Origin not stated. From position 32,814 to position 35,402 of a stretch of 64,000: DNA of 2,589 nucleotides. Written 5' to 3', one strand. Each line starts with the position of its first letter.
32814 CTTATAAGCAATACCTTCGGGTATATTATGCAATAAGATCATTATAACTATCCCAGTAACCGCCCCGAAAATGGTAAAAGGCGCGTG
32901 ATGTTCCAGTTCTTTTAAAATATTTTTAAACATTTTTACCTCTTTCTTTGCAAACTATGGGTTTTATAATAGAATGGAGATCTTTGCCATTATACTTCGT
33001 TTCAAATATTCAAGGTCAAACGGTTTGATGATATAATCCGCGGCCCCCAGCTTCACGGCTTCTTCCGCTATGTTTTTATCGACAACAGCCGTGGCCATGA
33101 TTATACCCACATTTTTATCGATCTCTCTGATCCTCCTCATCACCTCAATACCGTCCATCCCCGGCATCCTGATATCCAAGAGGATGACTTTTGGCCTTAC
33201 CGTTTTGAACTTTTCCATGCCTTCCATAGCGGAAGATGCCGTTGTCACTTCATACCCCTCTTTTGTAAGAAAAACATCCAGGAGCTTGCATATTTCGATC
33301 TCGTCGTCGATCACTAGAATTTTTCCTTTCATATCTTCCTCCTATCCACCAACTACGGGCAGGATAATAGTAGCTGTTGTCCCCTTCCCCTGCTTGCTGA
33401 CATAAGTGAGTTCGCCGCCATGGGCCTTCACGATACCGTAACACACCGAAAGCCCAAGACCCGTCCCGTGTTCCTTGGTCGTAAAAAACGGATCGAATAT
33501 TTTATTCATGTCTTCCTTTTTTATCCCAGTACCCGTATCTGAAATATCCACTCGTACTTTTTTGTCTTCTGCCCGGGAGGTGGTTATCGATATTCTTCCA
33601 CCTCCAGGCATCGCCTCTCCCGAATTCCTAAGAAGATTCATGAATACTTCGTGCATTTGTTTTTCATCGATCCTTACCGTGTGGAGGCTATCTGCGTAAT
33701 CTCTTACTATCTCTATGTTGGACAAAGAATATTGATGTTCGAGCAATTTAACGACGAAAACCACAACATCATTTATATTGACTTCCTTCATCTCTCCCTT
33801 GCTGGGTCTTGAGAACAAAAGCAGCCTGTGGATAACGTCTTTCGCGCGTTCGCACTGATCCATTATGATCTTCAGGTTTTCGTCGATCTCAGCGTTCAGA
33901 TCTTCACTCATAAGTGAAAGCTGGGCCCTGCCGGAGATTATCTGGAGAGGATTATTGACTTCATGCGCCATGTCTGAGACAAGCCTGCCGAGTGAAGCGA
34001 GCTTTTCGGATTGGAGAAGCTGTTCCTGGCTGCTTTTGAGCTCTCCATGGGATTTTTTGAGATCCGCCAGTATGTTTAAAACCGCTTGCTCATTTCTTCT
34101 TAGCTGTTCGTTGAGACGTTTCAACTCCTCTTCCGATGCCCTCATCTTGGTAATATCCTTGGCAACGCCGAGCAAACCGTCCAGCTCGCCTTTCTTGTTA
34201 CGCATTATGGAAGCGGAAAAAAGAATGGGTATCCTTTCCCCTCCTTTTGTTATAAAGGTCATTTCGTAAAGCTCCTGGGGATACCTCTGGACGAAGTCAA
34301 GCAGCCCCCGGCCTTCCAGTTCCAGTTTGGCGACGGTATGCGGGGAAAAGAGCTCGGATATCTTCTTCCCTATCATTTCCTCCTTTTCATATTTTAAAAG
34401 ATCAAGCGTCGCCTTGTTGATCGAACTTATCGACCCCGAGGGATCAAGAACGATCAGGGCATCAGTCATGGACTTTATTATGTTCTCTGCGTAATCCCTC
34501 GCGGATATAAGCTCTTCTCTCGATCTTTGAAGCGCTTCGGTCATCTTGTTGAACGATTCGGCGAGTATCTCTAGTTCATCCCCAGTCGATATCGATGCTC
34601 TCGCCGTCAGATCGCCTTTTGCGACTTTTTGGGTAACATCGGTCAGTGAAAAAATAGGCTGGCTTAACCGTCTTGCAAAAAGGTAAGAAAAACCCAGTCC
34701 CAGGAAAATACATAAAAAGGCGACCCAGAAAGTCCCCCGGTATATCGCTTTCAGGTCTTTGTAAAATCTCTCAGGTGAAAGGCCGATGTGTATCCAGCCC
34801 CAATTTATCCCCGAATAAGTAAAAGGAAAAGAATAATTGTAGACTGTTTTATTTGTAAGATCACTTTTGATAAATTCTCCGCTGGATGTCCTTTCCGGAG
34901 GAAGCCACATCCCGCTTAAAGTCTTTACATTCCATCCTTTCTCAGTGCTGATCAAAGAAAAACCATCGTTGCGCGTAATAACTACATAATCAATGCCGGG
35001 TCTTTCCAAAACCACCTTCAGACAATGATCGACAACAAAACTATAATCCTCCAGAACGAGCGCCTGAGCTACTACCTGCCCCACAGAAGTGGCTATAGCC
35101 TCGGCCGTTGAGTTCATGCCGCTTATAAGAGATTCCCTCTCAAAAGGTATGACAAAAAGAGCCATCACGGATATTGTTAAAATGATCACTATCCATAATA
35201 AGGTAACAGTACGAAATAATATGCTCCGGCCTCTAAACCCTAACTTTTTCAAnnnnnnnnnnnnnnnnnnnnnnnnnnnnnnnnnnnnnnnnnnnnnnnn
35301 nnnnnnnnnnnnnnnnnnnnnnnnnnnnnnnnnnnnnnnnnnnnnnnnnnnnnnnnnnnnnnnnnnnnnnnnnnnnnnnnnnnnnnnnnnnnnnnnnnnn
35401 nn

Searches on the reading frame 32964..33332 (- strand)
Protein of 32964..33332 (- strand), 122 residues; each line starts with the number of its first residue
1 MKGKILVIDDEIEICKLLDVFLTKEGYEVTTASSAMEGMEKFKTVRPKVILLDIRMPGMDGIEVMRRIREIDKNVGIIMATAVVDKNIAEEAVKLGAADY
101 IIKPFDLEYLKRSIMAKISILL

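Call 14: search_protein_families(library=pfam, proteins=[window:32964-33332:-], max_evalue=0.001)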
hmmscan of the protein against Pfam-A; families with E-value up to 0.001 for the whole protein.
window:32964-33332:- (122 aa): 2 families
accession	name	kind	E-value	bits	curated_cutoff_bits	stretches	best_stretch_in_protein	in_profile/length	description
PF00072.30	Response_reg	-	7e-31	107.1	30.2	1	5-113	1-109/111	Response regulator receiver domain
PF23198.2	PDE8A_N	-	0.00011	22.6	29.6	1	22-91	30-99/147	PDE8A-like, N-terminal domain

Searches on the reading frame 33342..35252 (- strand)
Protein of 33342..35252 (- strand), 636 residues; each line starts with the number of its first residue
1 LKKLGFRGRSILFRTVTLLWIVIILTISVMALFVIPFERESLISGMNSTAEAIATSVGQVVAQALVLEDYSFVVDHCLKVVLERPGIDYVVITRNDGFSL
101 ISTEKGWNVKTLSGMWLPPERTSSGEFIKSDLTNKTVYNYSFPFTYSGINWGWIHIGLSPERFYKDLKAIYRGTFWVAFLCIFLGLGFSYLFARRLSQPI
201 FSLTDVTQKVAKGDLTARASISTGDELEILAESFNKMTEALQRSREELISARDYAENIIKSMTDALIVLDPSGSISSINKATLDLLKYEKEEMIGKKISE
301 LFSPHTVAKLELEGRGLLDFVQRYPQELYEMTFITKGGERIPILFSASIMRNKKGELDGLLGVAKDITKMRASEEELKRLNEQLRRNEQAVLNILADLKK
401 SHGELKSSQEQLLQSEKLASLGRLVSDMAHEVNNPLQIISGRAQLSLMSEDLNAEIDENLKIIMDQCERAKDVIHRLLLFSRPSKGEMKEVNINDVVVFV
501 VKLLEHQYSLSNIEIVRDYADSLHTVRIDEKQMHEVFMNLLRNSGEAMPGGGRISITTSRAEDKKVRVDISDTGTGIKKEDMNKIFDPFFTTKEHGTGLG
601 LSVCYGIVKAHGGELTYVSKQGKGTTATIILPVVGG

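Call 14: search_protein_families(library=pfam, proteins=[window:33342-35252:-], max_evalue=0.001)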
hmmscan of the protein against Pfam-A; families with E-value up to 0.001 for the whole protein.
window:33342-35252:- (636 aa): 7 families
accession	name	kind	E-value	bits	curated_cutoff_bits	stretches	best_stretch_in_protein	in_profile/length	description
PF02518.31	HATPase_c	-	5.6e-27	94.8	26.4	1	529-633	2-109/111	Histidine kinase-, DNA gyrase B-, and HSP90-like ATPase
PF13426.13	PAS_9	-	5.1e-15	56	27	1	264-369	2-103/103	PAS domain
PF00672.30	HAMP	-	6.6e-15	55.6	25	1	191-242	1-52/53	HAMP domain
PF00989.32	PAS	-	1.8e-14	54.2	22.6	1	256-367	4-113/113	PAS fold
PF00512.31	HisKA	-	2.1e-12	47.3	26.9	1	421-484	2-64/66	His Kinase A (phospho-acceptor) domain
PF08448.16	PAS_4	-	6.3e-10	39.7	23.1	1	261-370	3-108/110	PAS fold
PF24820.1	Diguanyl_cycl_sensor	-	1.9e-05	25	28.1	1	258-302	1-45/109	Diguanylate cyclase-like sensor domain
